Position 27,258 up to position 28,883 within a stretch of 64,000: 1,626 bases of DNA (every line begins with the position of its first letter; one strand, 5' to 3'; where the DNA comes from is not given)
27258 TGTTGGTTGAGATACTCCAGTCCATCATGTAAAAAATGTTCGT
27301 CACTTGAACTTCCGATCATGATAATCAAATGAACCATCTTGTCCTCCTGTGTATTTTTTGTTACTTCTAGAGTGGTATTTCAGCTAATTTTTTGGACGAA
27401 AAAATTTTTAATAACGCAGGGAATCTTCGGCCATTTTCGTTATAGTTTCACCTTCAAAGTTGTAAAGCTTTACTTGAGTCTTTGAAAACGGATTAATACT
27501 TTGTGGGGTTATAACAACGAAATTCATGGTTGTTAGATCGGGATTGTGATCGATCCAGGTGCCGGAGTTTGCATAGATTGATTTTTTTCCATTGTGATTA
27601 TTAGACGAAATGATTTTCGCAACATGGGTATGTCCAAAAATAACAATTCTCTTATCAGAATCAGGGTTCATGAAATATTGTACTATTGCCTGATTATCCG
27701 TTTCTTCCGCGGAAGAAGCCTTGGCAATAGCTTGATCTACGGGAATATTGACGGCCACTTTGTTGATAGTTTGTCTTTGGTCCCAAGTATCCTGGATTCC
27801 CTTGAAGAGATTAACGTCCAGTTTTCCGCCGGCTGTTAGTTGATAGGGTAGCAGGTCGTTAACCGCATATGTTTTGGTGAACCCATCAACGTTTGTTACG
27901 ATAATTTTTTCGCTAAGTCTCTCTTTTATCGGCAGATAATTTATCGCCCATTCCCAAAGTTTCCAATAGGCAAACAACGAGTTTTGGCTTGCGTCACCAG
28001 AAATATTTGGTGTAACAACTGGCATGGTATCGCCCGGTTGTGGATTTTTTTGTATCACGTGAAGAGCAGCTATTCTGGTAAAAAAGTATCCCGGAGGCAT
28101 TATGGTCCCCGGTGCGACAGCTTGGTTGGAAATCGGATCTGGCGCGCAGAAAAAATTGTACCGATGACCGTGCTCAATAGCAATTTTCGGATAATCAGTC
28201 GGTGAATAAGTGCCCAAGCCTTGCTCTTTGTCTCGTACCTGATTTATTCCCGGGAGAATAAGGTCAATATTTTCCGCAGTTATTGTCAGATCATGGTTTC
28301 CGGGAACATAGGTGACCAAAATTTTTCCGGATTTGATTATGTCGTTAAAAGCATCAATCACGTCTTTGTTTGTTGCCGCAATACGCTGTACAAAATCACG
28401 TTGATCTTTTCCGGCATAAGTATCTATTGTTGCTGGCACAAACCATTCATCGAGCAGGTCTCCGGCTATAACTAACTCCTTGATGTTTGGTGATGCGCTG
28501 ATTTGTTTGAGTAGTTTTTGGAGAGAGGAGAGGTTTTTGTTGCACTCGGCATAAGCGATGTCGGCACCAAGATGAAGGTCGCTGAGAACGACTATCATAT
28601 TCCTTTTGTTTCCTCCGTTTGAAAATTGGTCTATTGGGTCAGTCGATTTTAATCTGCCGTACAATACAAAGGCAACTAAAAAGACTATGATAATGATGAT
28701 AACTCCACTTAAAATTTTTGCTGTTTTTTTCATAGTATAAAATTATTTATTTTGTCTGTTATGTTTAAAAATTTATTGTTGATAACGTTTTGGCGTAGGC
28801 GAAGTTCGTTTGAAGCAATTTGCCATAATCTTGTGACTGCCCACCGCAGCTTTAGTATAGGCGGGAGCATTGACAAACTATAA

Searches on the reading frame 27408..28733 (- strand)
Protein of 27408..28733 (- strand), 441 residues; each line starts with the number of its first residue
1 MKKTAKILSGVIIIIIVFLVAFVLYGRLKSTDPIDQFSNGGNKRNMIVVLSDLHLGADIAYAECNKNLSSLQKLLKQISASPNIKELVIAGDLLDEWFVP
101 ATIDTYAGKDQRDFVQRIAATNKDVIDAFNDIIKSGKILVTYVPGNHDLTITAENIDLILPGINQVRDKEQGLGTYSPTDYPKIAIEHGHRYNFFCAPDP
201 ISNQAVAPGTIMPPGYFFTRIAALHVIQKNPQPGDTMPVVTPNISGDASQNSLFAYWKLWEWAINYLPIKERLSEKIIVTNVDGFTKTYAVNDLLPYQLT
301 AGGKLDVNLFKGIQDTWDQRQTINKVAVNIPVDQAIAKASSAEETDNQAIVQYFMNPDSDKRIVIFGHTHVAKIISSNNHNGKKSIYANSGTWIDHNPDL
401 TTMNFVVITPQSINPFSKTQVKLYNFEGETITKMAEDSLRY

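Call 47: search_protein_families(library=pfam, proteins=[window:27408-28733:-])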
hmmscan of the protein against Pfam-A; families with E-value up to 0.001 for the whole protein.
window:27408-28733:- (441 aa): 2 families
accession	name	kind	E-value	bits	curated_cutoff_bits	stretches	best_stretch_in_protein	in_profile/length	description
PF00149.33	Metallophos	-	9.1e-12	46.2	21.5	1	47-156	3-79/191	Calcineurin-like phosphoesterase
PF12850.12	Metallophos_2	-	2.3e-06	28.1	27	0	348-396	94-138/154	Calcineurin-like phosphoesterase superfamily domain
